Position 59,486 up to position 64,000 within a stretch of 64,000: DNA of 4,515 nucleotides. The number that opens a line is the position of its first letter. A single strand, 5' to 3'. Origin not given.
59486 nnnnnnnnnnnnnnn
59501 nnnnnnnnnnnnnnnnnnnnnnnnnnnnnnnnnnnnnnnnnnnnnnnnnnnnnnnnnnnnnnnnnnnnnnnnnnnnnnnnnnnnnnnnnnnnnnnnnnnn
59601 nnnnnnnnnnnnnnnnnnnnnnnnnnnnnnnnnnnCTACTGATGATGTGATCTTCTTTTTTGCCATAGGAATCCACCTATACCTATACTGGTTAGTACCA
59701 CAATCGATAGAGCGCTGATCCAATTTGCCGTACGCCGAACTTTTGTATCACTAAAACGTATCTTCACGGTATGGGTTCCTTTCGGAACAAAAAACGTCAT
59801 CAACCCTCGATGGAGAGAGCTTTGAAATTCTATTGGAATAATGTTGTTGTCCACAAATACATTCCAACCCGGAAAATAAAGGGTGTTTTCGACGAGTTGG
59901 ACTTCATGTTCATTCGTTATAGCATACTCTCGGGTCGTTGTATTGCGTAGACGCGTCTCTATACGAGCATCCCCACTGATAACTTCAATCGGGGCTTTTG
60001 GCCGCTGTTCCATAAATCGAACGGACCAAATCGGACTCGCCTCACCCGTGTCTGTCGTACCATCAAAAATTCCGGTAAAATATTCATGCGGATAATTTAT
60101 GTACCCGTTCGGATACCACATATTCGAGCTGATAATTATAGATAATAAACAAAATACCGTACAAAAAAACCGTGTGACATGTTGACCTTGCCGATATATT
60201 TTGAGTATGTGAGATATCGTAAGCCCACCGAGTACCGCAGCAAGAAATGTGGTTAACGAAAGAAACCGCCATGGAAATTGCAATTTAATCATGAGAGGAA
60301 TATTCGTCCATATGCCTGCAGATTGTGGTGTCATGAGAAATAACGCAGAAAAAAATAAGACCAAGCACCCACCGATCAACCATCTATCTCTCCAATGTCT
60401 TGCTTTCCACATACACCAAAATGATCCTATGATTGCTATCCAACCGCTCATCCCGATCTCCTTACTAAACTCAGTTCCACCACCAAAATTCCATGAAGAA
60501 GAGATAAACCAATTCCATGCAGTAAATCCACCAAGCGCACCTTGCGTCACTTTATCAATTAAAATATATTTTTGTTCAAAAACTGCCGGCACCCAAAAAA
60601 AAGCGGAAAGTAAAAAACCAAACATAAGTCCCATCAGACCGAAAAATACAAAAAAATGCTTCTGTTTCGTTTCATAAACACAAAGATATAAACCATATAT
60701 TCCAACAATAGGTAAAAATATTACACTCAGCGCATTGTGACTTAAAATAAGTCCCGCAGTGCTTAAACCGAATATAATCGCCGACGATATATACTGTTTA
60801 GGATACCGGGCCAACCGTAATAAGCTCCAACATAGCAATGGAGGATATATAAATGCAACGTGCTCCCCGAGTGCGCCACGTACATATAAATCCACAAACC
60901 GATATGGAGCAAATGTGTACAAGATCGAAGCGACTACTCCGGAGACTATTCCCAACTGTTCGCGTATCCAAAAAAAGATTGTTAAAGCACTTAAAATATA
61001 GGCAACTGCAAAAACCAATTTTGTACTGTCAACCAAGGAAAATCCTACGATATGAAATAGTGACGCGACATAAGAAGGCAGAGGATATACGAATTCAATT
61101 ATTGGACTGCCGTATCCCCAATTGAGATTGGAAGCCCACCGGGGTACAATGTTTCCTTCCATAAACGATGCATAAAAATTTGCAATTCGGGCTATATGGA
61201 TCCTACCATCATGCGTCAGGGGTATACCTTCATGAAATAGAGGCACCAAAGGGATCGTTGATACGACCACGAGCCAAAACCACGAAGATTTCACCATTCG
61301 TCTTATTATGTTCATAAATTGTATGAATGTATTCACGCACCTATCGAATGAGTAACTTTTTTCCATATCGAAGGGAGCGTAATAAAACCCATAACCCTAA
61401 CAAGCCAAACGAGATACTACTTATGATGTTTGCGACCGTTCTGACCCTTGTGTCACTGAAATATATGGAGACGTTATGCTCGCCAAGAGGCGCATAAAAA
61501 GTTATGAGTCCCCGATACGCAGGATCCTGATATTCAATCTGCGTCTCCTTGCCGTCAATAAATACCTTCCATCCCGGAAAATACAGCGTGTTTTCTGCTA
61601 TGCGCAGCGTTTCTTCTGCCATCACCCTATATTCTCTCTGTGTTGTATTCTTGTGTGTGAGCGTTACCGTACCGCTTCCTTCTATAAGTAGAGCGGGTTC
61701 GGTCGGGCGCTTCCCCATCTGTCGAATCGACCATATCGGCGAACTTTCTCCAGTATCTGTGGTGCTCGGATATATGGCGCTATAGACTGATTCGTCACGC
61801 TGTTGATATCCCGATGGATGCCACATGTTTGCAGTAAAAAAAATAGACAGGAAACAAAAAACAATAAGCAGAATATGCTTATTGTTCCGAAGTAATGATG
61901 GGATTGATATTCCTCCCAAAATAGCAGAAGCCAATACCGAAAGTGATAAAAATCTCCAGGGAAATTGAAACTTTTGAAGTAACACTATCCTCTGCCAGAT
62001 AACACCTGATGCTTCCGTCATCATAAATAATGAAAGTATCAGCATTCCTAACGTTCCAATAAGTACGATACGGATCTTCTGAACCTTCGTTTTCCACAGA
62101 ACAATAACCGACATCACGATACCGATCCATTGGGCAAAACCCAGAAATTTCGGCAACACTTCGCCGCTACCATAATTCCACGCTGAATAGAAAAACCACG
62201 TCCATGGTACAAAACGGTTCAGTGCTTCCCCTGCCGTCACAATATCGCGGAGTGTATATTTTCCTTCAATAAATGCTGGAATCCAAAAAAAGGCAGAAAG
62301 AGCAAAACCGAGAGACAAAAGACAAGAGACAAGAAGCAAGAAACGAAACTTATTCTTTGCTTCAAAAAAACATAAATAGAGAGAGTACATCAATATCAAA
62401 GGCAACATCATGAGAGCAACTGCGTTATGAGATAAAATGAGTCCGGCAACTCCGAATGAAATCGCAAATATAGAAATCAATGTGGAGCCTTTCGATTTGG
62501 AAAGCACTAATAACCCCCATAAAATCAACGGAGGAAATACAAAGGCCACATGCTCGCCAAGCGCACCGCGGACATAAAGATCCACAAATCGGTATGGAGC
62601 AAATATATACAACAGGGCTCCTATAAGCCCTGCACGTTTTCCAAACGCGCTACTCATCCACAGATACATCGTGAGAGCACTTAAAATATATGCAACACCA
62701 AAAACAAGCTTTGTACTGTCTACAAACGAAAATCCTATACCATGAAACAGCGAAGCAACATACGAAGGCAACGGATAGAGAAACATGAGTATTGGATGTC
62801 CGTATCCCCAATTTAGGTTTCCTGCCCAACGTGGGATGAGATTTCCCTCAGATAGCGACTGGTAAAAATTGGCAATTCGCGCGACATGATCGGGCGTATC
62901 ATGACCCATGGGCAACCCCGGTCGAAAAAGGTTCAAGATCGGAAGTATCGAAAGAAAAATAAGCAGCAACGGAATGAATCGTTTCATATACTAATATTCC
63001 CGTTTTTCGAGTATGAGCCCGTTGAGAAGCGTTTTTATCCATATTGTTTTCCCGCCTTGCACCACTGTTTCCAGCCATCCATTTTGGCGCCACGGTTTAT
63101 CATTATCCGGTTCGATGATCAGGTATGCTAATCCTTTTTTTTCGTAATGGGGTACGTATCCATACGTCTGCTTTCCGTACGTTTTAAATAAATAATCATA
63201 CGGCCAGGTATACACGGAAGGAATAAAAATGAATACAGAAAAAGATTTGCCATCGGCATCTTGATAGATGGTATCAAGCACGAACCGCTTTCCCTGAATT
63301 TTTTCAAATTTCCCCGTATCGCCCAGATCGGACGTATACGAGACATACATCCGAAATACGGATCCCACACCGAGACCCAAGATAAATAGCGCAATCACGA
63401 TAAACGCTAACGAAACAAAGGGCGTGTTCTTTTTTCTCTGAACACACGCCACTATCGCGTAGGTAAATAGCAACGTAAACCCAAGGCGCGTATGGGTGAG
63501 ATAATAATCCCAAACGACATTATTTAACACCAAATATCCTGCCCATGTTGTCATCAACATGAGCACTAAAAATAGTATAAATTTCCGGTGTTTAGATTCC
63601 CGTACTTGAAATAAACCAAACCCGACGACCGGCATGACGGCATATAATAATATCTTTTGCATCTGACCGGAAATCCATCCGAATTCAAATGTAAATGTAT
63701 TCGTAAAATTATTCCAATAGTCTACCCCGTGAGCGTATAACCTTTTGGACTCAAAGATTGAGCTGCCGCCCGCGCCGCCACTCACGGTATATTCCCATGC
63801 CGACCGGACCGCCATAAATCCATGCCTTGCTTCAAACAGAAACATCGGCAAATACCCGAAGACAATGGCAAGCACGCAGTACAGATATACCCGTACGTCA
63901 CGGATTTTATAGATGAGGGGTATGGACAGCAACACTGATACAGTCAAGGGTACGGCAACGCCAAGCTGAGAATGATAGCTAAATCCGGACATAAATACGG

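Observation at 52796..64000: Second paralog family of polytopic membrane proteins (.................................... motif) in tandem, plus PMT_2/ArnT-like and GT87-like members: a GT-C-driven extracytoplasmic glycosylation factory with no priming phosphoglycosyltransferase or Wzy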

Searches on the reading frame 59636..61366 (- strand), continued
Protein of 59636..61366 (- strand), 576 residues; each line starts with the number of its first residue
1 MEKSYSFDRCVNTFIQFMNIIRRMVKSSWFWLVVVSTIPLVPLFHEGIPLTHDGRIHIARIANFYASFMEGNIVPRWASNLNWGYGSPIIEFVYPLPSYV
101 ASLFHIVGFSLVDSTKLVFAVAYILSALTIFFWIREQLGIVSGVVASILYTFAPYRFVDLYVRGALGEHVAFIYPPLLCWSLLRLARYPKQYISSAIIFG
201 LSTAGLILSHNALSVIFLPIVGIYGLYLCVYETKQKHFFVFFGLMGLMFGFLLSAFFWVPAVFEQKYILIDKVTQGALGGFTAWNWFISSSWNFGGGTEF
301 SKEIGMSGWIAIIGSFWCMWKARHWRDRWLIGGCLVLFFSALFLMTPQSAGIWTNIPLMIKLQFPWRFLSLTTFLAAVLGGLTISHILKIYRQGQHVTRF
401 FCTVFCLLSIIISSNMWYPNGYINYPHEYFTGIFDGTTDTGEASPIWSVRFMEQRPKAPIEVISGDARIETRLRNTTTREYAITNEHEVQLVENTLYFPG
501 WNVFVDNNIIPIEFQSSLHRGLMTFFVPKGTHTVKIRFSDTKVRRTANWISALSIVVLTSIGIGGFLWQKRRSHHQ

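Call 55: find_related_loci(query=A1, collection=genome_contigs, flank=10000)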
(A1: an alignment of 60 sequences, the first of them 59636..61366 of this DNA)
Query A1 (576 aa) in genome_contigs; peptide patterns used: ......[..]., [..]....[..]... (x = any residue, [..] = any of these).
599 stretches matched a pattern (row limit reached: there are more); 488 encode a relative of the query (tblastn E <= 1e-3); the best 80 are kept; 80 distinct loci.
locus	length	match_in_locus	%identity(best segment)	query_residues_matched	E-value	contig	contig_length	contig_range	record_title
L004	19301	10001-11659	77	25-576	0e+0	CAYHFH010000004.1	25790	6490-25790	MAG TPA_asm: uncultured Gammaproteobacteria bacterium isolate ERP119705_co10_87 genome assembly, contig: NODE_1584_lengt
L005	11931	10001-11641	49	20-576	1e-179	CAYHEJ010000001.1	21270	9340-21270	MAG TPA_asm: uncultured Gammaproteobacteria bacterium isolate ERP119705_co10_156 genome assembly, contig: NODE_2077_leng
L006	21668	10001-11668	47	22-571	9e-172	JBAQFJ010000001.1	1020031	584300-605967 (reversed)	MAG: Microgenomates group bacterium isolate MFD12003_ilm_asm_bin4 k127_26405, whole genome shotgun sequence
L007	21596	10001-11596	47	22-571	6e-170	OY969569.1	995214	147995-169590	MAG: Candidatus Gottesmanbacteria bacterium isolate MFD03899.bin.c.1 genome assembly, chromosome: 1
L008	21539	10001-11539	51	34-558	6e-170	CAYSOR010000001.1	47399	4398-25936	MAG TPA_asm: uncultured Gammaproteobacteria bacterium isolate binchicken_co266_188 genome assembly, contig: NODE_1458_le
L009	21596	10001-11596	49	22-558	1e-169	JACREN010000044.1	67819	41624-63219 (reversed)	MAG: Candidatus Gottesmanbacteria bacterium isolate NC_groundwater_1700_Pr3_B-0.1um_46_16 SR-2_scaffold_141_3391866, who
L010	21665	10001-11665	47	28-576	2e-168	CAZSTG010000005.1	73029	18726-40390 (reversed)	MAG TPA_asm: uncultured Gammaproteobacteria bacterium isolate SRP294416_co1_745 genome assembly, contig: NODE_429_length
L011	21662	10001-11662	48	19-573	1e-166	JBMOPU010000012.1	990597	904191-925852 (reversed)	MAG: Patescibacteria group bacterium isolate Betzabe_MAG136 MAG136_14, whole genome shotgun sequence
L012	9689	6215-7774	49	27-548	2e-166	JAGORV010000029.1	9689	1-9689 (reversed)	Candidatus Woesebacteria bacterium isolate Gw_Eff_bin_29 Gw_Eff_18762_length_9689_cov_6.793976, whole genome shotgun seq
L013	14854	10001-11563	49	31-558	3e-165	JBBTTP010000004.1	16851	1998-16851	MAG: Patescibacteria group bacterium isolate H52-bin037_1 H52_bin037_1_000000000004, whole genome shotgun sequence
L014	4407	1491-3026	49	45-558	5e-170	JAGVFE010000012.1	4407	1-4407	MAG: Candidatus Woesebacteria bacterium isolate DeMMO2_52 c_000000088764, whole genome shotgun sequence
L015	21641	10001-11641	49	29-572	4e-164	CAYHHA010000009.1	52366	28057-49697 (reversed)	MAG TPA_asm: uncultured Gammaproteobacteria bacterium isolate ERP119702_co3_129 genome assembly, contig: NODE_288_length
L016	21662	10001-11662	45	1-571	1e-162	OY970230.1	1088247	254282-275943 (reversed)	MAG: Candidatus Gottesmanbacteria bacterium isolate MFD01689.bin.c.3 genome assembly, chromosome: 1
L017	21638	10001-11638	48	29-576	2e-162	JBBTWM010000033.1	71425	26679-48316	MAG: Patescibacteria group bacterium isolate H41-bin127_1 H41_bin127_1_000000000033, whole genome shotgun sequence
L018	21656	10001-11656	48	17-571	8e-162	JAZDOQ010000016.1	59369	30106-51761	MAG: Candidatus Gottesmanbacteria bacterium isolate MEGAHIT-group-0.784 k141_2556453, whole genome shotgun sequence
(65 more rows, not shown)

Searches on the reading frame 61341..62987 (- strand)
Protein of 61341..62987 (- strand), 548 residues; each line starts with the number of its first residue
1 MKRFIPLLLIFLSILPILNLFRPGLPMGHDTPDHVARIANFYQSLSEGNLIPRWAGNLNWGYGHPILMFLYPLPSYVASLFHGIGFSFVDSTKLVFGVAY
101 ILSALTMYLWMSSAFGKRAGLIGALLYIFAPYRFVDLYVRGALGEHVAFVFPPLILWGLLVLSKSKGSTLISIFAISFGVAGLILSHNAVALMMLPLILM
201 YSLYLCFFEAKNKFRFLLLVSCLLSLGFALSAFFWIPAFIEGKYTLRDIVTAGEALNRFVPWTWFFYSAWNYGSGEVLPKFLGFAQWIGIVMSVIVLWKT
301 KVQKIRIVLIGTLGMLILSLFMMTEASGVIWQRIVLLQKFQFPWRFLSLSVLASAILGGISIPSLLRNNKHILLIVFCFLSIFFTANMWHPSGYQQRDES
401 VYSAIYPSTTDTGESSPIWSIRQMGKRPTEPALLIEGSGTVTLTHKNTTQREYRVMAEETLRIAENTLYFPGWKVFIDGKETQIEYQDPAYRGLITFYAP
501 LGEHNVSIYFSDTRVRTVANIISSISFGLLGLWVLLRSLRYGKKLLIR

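Call 4: search_protein_families(library=pfam, proteins=[window:61341-62987:-], max_evalue=0.01)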
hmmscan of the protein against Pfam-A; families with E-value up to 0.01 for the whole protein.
window:61341-62987:- (548 aa): 0 families

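Call 13: search_protein_families(library=ncbifam, proteins=[window:61341-62987:-], max_evalue=0.1)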
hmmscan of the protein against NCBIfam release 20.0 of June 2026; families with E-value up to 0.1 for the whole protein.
window:61341-62987:- (548 aa): 0 families

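Call 53: search_protein_families(library=pfam, proteins=[window:61341-62987:-], max_evalue=1)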
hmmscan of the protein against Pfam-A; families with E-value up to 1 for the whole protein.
window:61341-62987:- (548 aa): 0 families

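Call 64: find_encoding_contigs(protein=window:61341-62987:-, flank=10000, max_places=3)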
Protein window:61341-62987:- (548 aa): 1 contig read that carries it; 1 place shown.
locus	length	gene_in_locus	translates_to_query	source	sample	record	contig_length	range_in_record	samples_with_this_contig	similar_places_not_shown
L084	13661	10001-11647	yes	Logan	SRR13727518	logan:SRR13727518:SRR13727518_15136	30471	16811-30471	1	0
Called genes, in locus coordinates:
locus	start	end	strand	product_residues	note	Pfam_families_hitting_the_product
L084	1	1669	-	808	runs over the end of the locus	PF09586:YfhO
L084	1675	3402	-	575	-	PF19830:DUF6311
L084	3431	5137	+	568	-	PF02366:PMT (weak)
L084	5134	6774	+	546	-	PF02366:PMT, PF13231:PMT_2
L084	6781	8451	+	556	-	PF13231:PMT_2 (faint)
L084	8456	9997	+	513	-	PF13231:PMT_2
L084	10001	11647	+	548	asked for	-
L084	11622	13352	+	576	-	PF10131:PTPS_related (weak)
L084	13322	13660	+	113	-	?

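Call 74: search_protein_families(library=pfam, proteins=[L084:8456-9997:+, L084:6781-8451:+, L084:5134-6774:+, L084:3431-5137:+, L084:1675-3402:-], max_evalue=0.01)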
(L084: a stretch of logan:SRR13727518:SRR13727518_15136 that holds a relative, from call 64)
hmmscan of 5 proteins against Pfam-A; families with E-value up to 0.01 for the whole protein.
L084:8456-9997:+ (513 aa): 1 family
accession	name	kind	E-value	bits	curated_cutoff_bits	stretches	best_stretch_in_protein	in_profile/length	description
PF13231.12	PMT_2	-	3.6e-10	40.7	26.1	1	77-224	2-151/160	Dolichyl-phosphate-mannose-protein mannosyltransferase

L084:6781-8451:+ (556 aa): 1 family
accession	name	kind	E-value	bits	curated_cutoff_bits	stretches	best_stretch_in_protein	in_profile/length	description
PF13231.12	PMT_2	-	2.2e-08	34.9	26.1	2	138-241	53-157/160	Dolichyl-phosphate-mannose-protein mannosyltransferase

L084:5134-6774:+ (546 aa): 2 families
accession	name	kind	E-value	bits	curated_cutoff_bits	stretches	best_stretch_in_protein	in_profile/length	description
PF13231.12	PMT_2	-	1.7e-09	38.6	26.1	1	69-238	2-159/160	Dolichyl-phosphate-mannose-protein mannosyltransferase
PF02366.24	PMT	-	2.9e-09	37.3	22.7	1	12-185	3-169/245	Dolichyl-phosphate-mannose-protein mannosyltransferase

L084:3431-5137:+ (568 aa): 1 family
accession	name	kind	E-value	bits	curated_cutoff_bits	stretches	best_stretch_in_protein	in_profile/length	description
PF02366.24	PMT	-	6.5e-07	29.6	22.7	1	25-180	4-168/245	Dolichyl-phosphate-mannose-protein mannosyltransferase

L084:1675-3402:- (575 aa): 0 families

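Call 80: search_solved_structures(query=L084:8456-9997:+, max_evalue=10)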
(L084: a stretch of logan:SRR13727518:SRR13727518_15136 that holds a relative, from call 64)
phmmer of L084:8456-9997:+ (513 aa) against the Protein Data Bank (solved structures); distinct sequences matched with E-value up to 10: 0.

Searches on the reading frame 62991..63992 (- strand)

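Call 4: search_protein_families(library=pfam, proteins=[window:62991-63992:-], max_evalue=0.01)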
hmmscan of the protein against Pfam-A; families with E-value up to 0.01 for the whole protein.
window:62991-63992:- (333 aa): 0 families

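Call 13: search_protein_families(library=ncbifam, proteins=[window:62991-63992:-], max_evalue=0.1)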
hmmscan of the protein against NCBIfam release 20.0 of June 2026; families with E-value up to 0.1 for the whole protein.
window:62991-63992:- (333 aa): 0 families

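Call 53: search_protein_families(library=pfam, proteins=[window:62991-63992:-], max_evalue=1)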
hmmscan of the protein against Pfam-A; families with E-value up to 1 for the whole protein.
window:62991-63992:- (333 aa): 2 families
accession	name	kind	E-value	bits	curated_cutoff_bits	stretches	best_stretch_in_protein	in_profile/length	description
PF10536.15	PMD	-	0.07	12.7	34.9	1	79-137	13-72/347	Plant mobile domain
PF11833.13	CPP1-like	-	0.67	10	28.4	1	143-223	104-171/196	Protein CHAPERONE-LIKE PROTEIN OF POR1-like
